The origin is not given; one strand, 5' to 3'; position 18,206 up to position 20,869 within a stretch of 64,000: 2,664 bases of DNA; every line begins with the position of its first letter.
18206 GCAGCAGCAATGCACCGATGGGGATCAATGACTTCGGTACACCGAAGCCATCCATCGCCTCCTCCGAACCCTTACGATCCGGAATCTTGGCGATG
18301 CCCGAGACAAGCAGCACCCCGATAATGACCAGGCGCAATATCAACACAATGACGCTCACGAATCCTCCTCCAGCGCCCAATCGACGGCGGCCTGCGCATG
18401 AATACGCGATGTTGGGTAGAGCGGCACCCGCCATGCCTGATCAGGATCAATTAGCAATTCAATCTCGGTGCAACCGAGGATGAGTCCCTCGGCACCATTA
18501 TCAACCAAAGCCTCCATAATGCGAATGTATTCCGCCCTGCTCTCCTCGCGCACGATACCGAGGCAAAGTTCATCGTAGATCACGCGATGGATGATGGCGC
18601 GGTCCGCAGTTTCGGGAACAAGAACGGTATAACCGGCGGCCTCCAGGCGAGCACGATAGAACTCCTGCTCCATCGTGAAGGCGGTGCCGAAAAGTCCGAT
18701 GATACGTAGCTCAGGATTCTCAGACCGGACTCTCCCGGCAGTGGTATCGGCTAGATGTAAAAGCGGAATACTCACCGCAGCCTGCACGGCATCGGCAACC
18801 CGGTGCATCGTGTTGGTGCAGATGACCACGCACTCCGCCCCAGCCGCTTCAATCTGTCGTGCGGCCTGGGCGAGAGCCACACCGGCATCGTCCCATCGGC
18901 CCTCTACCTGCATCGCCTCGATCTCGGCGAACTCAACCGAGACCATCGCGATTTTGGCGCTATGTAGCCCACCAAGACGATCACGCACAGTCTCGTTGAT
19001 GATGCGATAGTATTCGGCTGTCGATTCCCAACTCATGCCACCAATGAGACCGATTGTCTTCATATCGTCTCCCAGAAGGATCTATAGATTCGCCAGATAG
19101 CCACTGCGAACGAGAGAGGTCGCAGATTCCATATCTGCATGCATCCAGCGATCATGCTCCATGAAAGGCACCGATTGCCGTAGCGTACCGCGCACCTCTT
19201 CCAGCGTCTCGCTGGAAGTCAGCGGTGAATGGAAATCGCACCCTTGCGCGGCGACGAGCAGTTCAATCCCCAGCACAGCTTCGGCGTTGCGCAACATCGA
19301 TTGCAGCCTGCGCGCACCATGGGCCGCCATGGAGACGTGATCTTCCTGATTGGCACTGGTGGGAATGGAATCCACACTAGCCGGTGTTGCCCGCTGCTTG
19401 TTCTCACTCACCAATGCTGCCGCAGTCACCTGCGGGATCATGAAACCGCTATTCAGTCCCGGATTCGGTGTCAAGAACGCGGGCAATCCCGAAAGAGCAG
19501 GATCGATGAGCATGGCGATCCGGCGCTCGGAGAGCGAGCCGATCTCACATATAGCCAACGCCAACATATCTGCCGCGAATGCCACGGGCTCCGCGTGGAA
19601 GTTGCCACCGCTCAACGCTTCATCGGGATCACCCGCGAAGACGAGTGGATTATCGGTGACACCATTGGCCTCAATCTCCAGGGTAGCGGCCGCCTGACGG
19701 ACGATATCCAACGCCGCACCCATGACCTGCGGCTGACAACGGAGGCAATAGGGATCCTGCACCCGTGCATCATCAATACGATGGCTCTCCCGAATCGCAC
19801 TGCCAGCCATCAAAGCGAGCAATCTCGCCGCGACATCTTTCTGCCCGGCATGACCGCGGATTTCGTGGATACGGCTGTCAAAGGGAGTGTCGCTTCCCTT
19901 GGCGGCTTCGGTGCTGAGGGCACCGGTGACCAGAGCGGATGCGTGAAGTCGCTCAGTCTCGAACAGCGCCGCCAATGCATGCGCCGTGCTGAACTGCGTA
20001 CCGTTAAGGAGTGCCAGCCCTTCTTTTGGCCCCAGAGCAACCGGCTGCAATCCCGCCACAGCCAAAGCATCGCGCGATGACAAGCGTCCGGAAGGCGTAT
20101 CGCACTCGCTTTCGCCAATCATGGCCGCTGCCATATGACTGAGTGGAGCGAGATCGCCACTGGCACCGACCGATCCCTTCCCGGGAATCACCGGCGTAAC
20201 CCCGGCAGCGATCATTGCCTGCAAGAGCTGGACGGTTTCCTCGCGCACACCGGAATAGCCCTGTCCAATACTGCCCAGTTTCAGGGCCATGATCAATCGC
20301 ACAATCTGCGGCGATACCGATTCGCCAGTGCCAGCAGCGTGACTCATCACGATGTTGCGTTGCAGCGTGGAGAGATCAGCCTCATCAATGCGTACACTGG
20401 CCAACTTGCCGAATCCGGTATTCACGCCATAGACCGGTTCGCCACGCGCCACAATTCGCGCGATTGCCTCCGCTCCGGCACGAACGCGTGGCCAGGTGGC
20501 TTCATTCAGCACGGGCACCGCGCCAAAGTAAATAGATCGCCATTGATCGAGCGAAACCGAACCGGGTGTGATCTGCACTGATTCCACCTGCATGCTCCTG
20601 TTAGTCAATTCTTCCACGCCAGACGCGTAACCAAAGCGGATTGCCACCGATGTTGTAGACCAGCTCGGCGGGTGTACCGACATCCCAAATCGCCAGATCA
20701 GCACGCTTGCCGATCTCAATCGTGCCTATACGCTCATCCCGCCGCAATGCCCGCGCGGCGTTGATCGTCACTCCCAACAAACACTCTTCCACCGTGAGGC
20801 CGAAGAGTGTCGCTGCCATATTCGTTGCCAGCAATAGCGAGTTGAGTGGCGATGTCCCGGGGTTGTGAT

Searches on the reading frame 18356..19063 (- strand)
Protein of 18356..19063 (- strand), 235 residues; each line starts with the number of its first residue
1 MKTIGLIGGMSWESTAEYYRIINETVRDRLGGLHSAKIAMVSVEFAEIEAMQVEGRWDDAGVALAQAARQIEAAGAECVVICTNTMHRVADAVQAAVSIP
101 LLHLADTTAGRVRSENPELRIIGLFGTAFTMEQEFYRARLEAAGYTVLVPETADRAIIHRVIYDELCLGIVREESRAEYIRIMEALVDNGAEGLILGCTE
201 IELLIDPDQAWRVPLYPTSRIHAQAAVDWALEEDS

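Call 12: search_protein_families(library=pfam, proteins=[window:18356-19063:-], max_evalue=0.001)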
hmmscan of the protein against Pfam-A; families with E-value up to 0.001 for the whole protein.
window:18356-19063:- (235 aa): 2 families
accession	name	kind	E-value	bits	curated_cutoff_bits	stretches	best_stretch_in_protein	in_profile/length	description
PF01177.27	Asp_Glu_race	-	8e-43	147.1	31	1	7-226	1-211/211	Asp/Glu/Hydantoin racemase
PF02548.21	Pantoate_transf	-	0.0006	19.8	28.7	0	40-102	139-200/259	Ketopantoate hydroxymethyltransferase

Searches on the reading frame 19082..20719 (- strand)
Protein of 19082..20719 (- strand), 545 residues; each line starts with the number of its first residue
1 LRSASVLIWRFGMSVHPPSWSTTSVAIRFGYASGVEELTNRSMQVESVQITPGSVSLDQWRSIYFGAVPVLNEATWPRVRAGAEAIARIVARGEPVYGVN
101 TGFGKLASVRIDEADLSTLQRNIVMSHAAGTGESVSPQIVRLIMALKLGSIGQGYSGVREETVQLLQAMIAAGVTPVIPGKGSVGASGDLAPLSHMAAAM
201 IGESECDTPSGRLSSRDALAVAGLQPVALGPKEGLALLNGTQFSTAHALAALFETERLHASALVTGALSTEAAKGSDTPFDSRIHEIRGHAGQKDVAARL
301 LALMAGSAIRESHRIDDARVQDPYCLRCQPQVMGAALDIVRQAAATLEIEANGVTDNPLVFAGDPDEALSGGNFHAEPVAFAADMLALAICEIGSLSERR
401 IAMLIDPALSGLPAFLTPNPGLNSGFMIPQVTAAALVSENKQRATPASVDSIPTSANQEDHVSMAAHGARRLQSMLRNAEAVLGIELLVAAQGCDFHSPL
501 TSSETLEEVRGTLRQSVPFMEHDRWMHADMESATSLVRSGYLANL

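Call 11: search_protein_families(library=pfam, proteins=[window:19082-20719:-], max_evalue=0.001)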
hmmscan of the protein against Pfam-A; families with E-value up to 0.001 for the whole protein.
window:19082-20719:- (545 aa): 1 family
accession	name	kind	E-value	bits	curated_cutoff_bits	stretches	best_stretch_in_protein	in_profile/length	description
PF00221.24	Lyase_aromatic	-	2.1e-182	607.4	27.3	1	56-514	2-465/466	Aromatic amino acid lyase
